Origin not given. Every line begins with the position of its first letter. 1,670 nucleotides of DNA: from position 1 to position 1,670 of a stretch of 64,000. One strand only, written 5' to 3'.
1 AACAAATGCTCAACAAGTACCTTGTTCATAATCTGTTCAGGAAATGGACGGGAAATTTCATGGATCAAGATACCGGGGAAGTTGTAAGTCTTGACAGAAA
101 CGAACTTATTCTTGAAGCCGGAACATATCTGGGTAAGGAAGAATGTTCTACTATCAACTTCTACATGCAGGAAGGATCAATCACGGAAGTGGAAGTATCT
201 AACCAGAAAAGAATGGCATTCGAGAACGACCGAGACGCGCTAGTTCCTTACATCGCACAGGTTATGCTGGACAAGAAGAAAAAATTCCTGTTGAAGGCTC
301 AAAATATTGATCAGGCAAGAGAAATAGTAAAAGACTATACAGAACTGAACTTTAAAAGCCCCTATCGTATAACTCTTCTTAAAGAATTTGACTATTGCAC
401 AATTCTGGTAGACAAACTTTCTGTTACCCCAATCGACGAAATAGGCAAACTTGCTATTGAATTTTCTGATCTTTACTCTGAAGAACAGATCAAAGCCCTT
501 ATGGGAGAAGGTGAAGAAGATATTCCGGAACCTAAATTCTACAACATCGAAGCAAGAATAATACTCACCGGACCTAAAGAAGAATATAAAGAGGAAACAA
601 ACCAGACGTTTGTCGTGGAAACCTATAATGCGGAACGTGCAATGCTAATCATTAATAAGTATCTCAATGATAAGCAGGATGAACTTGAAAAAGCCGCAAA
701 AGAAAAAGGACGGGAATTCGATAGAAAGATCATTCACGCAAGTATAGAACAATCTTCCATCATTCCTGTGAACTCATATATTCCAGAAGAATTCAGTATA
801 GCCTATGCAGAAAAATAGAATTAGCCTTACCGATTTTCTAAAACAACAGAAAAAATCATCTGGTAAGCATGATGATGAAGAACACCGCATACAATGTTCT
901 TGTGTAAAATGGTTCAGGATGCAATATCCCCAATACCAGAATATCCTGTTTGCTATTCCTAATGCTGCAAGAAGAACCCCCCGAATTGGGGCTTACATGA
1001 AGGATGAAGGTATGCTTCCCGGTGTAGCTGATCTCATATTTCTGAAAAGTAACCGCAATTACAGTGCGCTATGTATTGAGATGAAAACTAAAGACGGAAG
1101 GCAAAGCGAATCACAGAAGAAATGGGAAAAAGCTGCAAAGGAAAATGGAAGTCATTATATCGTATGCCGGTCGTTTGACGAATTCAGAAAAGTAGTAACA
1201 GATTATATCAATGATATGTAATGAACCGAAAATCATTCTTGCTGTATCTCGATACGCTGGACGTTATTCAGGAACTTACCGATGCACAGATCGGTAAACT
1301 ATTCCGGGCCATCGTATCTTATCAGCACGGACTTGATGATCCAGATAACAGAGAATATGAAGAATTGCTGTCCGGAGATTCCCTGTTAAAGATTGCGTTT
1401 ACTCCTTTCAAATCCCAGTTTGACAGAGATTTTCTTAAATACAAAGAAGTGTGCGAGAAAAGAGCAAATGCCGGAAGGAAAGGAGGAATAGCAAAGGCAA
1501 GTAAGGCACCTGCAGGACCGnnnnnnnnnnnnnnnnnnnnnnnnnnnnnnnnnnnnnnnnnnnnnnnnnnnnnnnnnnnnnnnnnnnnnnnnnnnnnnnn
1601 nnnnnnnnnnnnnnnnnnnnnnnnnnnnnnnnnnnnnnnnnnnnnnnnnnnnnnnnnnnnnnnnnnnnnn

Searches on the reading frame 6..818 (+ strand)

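Call 32: search_protein_families(library=phrogs, proteins=[window:6-818:+], max_evalue=0.001)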
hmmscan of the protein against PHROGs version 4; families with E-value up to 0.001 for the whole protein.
window:6-818:+ (270 aa): 1 family
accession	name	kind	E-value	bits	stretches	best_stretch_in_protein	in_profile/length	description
phrog_35807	-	unknown function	3.4e-48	165.3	1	3-270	26-278/283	-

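Call 47: search_protein_families(library=pfam, proteins=[window:6-818:+], max_evalue=1)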
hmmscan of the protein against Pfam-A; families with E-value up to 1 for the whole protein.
window:6-818:+ (270 aa): 4 families
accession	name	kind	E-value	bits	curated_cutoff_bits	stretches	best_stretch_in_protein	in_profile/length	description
PF14902.11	DUF4494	-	0.04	14.2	27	0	175-224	71-120/139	Domain of unknown function (DUF4494)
PF02691.21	VacA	-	0.055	11.8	22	1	47-105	667-733/1002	Vacuolating cyotoxin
PF13991.11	BssS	-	0.1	13.2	27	0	201-234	5-38/72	BssS protein family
PF14559.12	TPR_19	-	0.14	12.9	25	0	94-119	34-59/68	Tetratricopeptide repeat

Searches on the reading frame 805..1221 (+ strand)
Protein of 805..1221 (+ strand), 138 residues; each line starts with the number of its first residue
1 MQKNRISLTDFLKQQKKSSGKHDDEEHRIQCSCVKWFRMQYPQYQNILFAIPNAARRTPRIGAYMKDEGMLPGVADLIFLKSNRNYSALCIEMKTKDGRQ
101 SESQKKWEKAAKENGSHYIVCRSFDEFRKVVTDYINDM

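Call 32: search_protein_families(library=phrogs, proteins=[window:805-1221:+], max_evalue=0.001)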
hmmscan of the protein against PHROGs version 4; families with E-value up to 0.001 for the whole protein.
window:805-1221:+ (138 aa): 5 families
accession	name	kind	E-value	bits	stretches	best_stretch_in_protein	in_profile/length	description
phrog_824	-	unknown function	3.3e-41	142.9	1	18-136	58-176/265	-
phrog_5702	-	DNA, RNA and nucleotide metabolism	6.4e-12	46.3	1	69-135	2-67/70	Holliday junction resolvase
phrog_2363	-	unknown function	7.4e-09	36.5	1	22-132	57-168/192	-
phrog_93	-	DNA, RNA and nucleotide metabolism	6.9e-07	29.3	1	17-136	345-443/613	endonuclease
phrog_14845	-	unknown function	0.00028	22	1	33-114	10-95/142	-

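Call 108: search_protein_families(library=pfam, proteins=[window:805-1221:+], max_evalue=0.001)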
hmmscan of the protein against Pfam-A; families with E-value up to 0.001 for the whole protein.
window:805-1221:+ (138 aa): 1 family
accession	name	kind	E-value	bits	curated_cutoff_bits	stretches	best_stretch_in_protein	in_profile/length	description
PF08774.17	VRR_NUC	-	1.5e-08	35.1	23.8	1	25-124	16-115/116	VRR-NUC domain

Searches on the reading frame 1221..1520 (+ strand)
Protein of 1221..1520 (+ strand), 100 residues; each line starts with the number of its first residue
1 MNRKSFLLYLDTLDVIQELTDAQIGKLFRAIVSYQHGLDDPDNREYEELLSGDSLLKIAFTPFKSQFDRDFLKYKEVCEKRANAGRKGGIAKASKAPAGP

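Call 74: find_related_loci(query=A1, collection=viral_contigs, flank=10000)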
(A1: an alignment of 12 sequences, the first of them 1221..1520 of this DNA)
Query A1 (100 aa) in viral_contigs; peptide patterns used: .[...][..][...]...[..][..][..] (x = any residue, [..] = any of these).
599 stretches matched a pattern (row limit reached: there are more); 522 encode a relative of the query (tblastn E <= 1e-3); the best 80 are kept; 80 distinct loci.
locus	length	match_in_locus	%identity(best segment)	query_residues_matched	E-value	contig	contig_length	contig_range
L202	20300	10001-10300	100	1-100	6e-65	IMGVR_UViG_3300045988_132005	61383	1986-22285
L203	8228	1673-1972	100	1-100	6e-65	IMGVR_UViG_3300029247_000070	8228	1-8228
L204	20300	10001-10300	99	1-100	1e-64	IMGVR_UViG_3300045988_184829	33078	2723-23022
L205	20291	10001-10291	63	1-98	3e-39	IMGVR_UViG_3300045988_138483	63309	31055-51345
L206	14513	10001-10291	64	1-98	1e-39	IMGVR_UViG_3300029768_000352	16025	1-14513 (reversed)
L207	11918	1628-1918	63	1-98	3e-39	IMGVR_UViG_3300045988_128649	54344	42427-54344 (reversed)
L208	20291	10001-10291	64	1-98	1e-39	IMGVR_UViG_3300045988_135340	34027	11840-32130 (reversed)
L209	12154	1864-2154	63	1-98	3e-39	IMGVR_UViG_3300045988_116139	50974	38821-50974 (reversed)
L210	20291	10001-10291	63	1-98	2e-39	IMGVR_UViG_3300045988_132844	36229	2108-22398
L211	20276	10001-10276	67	1-93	3e-39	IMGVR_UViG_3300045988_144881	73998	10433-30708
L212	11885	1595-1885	63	1-98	9e-39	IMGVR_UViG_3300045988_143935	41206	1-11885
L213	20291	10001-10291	62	1-98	9e-39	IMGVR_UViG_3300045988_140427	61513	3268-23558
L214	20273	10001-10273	59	1-92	2e-32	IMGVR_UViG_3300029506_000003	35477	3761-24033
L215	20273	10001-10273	58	1-92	6e-32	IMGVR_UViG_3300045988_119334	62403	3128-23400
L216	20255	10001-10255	53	2-96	9e-27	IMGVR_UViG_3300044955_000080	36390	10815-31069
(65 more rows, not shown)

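Call 77: search_solved_structures(query=A1, max_evalue=1)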
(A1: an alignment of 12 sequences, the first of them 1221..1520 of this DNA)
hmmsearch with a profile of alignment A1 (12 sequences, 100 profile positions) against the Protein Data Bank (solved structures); distinct sequences matched with E-value up to 1: 4.
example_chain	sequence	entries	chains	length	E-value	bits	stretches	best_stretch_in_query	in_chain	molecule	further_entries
2byk_B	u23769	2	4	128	0.019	18.6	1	37-93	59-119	CHRAC-14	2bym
2ncz_A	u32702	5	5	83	0.3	14.8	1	18-76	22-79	Bromodomain-containing protein 4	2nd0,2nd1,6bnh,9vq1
2jns_A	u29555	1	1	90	0.4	14.4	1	18-76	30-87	Bromodomain-containing protein 4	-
2n3k_A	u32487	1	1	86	0.57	13.9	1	18-75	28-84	Bromodomain-containing protein 4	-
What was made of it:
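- On Lambda O / Phage_rep_O or DnaD-like replisome organiser protein families: The PDB profile search has a best E-value of 0.019 to an unrelated protein (call 77).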
